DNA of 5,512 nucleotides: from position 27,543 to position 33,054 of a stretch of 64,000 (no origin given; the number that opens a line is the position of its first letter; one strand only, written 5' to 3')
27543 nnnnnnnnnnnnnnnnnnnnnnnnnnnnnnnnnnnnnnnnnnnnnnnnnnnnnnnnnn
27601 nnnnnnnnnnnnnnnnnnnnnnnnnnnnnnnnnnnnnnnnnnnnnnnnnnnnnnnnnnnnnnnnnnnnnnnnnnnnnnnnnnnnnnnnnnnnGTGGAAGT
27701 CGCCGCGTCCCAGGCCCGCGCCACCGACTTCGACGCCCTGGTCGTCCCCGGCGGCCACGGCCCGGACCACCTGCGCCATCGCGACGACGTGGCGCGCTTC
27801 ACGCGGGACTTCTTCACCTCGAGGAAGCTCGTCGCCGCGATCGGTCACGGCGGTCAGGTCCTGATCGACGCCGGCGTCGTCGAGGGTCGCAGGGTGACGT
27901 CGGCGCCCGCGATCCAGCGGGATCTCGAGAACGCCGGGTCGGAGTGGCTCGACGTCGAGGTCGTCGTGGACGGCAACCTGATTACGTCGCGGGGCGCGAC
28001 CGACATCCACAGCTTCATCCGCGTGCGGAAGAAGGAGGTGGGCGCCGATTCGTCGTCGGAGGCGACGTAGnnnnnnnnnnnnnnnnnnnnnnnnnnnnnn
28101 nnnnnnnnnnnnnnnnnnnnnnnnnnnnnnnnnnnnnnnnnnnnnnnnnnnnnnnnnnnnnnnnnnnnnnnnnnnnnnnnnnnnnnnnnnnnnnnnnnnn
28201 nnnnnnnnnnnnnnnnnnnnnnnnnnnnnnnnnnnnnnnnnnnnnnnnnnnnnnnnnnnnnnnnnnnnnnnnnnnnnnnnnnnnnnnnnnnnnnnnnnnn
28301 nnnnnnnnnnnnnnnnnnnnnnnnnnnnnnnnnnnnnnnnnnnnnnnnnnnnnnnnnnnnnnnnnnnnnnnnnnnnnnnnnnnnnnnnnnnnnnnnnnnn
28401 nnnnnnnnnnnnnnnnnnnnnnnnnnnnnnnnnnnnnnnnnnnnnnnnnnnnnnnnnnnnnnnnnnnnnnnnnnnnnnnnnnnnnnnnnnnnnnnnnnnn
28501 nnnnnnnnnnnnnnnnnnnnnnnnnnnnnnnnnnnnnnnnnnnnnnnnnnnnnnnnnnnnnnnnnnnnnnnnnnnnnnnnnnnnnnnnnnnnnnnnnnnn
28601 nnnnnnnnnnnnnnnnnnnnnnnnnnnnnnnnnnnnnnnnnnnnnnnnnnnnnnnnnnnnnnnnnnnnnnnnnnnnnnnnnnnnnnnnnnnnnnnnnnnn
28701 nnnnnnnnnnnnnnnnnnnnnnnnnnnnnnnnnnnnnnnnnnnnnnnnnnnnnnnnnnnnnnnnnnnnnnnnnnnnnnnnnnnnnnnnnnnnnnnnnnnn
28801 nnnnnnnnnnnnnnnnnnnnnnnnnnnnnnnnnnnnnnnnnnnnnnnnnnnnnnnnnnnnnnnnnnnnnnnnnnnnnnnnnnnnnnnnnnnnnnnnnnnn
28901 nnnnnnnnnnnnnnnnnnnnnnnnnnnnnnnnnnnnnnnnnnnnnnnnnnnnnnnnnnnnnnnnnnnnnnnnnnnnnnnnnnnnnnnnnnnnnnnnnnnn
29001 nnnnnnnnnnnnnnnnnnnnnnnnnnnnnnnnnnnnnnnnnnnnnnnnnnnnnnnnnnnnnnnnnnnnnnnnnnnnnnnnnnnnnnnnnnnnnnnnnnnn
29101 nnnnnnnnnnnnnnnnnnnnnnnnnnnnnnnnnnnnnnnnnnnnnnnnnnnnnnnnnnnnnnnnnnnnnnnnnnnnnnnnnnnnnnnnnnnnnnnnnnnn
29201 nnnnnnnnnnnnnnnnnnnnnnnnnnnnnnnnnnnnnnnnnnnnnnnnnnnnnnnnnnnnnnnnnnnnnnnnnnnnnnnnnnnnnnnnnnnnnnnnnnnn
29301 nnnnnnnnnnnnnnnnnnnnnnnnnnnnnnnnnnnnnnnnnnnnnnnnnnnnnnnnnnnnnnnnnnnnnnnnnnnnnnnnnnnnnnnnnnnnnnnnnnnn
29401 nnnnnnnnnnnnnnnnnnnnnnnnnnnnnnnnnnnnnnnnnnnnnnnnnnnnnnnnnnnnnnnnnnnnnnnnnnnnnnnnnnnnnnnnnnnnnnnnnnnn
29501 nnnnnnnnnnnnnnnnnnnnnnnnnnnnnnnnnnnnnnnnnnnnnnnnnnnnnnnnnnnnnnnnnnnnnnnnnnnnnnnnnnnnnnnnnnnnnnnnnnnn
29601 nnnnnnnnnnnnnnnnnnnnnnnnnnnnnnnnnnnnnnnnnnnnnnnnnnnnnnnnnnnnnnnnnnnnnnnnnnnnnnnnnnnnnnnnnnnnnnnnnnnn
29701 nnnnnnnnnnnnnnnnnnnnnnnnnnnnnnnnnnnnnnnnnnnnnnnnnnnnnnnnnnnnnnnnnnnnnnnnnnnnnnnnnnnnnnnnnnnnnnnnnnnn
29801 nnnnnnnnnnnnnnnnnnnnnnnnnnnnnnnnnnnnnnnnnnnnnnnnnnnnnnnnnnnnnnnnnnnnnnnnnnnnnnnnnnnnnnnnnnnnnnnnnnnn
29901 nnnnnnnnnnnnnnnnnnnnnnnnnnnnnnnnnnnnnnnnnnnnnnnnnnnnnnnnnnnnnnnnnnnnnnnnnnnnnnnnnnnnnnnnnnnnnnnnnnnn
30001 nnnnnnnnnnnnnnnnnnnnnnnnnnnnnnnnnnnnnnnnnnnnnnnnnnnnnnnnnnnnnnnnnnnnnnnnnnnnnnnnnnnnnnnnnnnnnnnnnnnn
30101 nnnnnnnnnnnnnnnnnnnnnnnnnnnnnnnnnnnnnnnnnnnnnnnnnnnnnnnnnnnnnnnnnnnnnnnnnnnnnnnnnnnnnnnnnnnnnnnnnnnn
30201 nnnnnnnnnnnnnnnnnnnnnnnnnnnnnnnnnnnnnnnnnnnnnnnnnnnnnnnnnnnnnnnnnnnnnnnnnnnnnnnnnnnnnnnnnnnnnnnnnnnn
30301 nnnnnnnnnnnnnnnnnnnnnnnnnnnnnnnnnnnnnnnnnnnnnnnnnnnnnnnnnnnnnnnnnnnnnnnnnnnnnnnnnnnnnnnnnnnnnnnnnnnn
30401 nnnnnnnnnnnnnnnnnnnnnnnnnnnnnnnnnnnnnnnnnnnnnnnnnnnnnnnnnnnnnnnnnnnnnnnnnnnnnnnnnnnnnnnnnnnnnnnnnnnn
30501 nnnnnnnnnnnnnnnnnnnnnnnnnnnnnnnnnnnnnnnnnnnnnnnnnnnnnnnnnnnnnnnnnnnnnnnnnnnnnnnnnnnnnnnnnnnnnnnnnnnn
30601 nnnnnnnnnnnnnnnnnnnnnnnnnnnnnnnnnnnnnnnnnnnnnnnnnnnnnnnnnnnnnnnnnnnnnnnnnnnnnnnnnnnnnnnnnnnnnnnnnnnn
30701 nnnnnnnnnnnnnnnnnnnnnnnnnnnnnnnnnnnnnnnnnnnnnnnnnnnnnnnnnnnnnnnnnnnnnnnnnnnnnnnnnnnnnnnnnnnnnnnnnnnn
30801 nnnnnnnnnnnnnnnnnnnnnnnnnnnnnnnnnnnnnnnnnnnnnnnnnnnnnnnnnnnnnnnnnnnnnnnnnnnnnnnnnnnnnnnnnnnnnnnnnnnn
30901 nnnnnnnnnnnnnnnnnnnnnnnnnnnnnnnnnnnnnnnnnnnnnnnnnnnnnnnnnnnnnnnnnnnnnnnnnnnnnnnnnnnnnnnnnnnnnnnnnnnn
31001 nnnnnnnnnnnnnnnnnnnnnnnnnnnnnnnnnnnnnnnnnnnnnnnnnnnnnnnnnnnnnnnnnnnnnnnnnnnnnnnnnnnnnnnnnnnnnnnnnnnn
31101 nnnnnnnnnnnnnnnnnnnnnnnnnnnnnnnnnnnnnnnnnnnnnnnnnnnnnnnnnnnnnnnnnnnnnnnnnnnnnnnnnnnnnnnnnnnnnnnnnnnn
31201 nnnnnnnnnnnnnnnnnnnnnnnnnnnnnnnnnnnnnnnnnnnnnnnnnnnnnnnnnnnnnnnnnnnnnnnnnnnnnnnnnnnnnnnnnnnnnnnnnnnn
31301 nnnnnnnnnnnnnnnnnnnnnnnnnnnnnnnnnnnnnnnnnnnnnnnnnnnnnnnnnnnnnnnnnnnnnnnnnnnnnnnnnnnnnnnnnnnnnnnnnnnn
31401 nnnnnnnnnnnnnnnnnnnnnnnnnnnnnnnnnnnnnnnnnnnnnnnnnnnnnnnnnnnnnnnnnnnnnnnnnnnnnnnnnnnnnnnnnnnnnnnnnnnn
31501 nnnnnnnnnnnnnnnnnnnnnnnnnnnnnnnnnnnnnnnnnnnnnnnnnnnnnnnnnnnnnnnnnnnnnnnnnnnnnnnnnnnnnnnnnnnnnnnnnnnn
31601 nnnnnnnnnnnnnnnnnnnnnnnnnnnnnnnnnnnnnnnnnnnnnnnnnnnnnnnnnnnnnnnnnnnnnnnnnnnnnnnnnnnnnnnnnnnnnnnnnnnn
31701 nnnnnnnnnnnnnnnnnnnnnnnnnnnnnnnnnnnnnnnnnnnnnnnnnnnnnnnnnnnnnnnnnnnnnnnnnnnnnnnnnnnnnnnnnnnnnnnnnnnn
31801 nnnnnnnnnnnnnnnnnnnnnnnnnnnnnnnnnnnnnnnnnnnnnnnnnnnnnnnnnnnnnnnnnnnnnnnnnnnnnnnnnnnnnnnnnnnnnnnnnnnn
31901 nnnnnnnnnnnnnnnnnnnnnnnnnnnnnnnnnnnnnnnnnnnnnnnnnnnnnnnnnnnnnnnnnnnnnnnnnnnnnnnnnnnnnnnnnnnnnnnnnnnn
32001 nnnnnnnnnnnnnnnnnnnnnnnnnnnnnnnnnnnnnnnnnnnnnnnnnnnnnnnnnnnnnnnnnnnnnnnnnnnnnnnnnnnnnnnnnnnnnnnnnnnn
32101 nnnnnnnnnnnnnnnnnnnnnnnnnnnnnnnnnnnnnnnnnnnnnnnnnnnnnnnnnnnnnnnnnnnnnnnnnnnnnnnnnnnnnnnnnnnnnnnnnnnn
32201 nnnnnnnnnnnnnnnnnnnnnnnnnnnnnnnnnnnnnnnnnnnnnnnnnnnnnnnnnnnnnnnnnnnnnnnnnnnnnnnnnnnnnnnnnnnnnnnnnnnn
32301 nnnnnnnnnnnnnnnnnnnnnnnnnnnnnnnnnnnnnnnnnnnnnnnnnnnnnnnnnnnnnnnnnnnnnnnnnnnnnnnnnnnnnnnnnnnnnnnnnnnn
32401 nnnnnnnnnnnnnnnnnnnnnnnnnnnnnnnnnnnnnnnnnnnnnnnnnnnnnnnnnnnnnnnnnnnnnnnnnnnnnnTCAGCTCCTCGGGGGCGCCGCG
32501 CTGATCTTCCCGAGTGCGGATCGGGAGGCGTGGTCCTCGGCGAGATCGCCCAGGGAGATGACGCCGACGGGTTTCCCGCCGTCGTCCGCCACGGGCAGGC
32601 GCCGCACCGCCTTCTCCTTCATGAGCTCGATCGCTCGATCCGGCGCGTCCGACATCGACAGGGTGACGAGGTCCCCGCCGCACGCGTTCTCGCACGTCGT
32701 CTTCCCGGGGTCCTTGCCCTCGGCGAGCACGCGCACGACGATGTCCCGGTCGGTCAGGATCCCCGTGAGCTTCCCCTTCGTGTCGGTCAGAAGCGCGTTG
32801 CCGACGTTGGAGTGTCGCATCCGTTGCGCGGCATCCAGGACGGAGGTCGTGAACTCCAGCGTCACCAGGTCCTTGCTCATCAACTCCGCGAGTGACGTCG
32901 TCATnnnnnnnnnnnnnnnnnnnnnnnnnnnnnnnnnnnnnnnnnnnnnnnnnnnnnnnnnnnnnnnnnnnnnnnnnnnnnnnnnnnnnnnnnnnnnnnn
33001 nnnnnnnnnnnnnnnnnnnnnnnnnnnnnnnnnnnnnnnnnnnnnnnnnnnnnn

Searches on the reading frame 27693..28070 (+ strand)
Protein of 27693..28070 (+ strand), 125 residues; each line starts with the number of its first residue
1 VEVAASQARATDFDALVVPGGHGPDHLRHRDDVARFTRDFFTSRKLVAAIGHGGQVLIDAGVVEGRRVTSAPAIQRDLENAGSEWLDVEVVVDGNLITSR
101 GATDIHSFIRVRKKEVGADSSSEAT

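Call 57: search_protein_families(library=pfam, proteins=[window:27693-28070:+], max_evalue=0.001)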
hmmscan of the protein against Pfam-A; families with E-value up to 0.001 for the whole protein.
window:27693-28070:+ (125 aa): 1 family
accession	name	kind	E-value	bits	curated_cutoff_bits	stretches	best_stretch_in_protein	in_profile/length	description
PF01965.30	DJ-1_PfpI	-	1e-34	120.2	26.6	1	5-110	54-160/165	DJ-1/PfpI family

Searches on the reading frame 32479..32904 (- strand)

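Call 57: search_protein_families(library=pfam, proteins=[window:32479-32904:-], max_evalue=0.001)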
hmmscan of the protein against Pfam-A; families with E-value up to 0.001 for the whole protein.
window:32479-32904:- (141 aa): 1 family
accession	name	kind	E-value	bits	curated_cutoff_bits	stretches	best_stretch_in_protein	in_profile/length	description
PF00571.33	CBS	-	3.9e-24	85.2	24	2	6-57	2-53/57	CBS domain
